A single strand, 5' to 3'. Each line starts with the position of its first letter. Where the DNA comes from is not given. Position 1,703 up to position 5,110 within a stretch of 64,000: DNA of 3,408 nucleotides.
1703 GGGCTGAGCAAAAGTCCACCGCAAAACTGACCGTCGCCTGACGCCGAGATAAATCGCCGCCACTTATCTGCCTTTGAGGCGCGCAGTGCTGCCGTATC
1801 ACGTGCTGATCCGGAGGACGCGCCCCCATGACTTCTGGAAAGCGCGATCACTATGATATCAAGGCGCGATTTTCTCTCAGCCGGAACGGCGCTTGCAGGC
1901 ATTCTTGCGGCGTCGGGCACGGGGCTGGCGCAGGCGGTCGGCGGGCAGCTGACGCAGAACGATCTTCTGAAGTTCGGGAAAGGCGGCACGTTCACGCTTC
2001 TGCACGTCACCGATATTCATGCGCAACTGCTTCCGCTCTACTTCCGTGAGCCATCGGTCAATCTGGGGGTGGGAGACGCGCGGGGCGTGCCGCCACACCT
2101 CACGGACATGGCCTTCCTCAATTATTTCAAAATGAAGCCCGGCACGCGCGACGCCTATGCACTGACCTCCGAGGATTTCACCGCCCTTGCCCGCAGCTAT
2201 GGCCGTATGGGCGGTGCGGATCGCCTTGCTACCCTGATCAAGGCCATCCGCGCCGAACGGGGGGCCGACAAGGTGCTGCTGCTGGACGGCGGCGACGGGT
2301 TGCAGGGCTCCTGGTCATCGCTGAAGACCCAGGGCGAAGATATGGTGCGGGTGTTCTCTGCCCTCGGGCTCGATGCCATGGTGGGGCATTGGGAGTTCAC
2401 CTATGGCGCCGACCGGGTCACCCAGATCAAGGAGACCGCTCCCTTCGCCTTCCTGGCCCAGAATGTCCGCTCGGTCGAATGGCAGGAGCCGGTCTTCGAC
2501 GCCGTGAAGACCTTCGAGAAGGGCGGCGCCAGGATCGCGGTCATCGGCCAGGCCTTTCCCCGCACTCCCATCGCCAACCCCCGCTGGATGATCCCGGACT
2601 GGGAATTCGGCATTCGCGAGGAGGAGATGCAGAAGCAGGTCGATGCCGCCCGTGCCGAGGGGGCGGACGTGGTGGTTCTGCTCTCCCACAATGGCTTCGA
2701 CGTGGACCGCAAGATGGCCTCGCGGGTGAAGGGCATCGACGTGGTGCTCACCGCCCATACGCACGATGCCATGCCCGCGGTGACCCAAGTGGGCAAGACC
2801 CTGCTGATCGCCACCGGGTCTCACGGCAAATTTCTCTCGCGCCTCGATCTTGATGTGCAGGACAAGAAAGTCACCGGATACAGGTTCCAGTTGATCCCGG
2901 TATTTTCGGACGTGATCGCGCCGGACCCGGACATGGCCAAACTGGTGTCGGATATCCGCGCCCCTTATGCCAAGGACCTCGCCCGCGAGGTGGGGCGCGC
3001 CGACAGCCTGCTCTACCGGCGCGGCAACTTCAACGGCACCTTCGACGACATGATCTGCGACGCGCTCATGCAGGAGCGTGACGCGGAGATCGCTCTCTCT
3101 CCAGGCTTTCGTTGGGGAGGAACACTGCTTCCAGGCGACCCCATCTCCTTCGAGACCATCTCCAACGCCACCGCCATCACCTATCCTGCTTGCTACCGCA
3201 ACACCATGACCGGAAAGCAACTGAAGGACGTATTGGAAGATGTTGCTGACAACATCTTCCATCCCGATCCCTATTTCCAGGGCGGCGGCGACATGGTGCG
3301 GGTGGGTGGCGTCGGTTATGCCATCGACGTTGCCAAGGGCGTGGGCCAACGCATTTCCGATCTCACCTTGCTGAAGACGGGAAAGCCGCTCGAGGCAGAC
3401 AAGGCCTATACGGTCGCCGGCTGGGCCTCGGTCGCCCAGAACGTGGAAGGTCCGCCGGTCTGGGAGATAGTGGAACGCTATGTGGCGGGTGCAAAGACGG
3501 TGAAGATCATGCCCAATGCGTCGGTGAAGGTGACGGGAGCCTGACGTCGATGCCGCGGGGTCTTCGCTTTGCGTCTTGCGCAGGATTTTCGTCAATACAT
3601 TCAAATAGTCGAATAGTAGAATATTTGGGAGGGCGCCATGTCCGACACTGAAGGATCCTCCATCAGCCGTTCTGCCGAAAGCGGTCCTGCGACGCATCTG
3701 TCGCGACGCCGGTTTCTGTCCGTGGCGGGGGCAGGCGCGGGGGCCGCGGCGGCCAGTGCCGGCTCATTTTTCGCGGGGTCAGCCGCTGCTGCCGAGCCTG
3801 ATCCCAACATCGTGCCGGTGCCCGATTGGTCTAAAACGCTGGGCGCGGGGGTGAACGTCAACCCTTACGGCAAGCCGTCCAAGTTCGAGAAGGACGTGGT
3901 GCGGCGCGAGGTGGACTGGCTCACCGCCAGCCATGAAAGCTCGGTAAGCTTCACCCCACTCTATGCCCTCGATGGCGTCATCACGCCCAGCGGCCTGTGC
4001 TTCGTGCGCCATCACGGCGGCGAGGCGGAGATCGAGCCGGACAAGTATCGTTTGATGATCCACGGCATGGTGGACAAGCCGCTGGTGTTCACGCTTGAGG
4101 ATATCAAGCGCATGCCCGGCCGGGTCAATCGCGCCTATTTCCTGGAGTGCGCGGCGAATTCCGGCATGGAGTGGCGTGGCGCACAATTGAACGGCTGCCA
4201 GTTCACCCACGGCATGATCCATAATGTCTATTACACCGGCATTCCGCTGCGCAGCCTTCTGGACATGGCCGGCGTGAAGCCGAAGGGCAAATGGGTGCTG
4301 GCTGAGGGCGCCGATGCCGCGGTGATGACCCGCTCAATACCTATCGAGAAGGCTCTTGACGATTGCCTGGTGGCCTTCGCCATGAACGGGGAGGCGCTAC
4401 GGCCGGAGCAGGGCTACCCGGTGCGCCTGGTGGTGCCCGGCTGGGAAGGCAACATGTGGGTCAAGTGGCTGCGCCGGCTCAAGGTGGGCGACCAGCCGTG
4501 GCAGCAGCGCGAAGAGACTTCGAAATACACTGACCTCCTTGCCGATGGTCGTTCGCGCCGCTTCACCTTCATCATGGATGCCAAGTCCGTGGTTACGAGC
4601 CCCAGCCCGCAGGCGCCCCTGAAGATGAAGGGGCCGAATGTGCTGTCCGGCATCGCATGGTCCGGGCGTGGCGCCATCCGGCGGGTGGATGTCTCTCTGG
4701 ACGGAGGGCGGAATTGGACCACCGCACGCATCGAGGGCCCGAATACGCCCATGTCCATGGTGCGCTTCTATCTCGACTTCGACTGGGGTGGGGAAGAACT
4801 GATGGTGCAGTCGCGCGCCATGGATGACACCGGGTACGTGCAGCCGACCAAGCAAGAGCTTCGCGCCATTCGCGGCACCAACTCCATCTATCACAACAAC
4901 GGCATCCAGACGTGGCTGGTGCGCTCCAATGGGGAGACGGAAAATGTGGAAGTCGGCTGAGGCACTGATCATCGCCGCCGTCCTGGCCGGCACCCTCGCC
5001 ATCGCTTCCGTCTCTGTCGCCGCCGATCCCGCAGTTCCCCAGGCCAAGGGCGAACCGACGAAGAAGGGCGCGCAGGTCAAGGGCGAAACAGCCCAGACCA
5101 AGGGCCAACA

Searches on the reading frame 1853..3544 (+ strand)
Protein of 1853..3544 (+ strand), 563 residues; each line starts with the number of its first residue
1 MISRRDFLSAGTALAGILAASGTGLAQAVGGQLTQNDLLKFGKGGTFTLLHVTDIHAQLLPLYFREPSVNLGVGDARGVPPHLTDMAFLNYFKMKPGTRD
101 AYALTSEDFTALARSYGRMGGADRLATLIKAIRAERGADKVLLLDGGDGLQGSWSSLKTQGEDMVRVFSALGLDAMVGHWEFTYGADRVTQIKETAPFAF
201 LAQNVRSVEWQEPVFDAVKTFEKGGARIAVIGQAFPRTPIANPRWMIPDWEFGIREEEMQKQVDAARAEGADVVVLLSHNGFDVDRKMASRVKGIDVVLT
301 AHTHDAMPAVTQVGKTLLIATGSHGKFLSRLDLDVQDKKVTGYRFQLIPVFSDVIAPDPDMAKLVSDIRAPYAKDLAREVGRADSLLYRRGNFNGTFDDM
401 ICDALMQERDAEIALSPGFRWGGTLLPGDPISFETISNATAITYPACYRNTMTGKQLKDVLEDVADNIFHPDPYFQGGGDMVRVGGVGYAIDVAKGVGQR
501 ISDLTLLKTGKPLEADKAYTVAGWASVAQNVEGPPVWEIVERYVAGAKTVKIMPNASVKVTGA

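Call 69: search_protein_families(library=pfam, proteins=[window:1853-3544:+], max_evalue=0.00001)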
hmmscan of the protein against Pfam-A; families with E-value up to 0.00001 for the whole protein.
window:1853-3544:+ (563 aa): 1 family
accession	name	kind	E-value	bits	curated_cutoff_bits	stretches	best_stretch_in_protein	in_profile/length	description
PF02872.23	5_nucleotid_C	-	1.5e-16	61.4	23.6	1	395-533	22-152/158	5'-nucleotidase, C-terminal domain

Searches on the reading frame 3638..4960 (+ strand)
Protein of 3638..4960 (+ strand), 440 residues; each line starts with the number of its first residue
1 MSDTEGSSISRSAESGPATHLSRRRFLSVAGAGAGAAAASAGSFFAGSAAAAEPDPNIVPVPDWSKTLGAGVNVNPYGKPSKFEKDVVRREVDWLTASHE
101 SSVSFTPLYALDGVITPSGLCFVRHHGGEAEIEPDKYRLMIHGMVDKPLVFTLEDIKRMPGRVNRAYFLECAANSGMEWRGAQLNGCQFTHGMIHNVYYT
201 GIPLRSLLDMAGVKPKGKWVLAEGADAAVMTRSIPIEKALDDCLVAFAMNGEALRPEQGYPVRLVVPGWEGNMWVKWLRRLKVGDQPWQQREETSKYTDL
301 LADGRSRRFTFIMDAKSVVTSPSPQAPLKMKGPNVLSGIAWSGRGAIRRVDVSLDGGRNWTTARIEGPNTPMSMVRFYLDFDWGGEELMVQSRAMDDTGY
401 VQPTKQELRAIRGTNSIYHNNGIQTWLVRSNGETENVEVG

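Call 69: search_protein_families(library=pfam, proteins=[window:3638-4960:+], max_evalue=0.00001)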
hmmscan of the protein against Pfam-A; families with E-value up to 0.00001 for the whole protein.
window:3638-4960:+ (440 aa): 2 families
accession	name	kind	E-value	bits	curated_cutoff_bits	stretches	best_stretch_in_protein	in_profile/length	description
PF00174.25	Oxidored_molyb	-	1.4e-52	178.1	24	1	128-289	3-166/169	Oxidoreductase molybdopterin binding domain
PF03404.22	Mo-co_dimer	-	3.4e-20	72.9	22.7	1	311-424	5-136/138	Mo-co oxidoreductase dimerisation domain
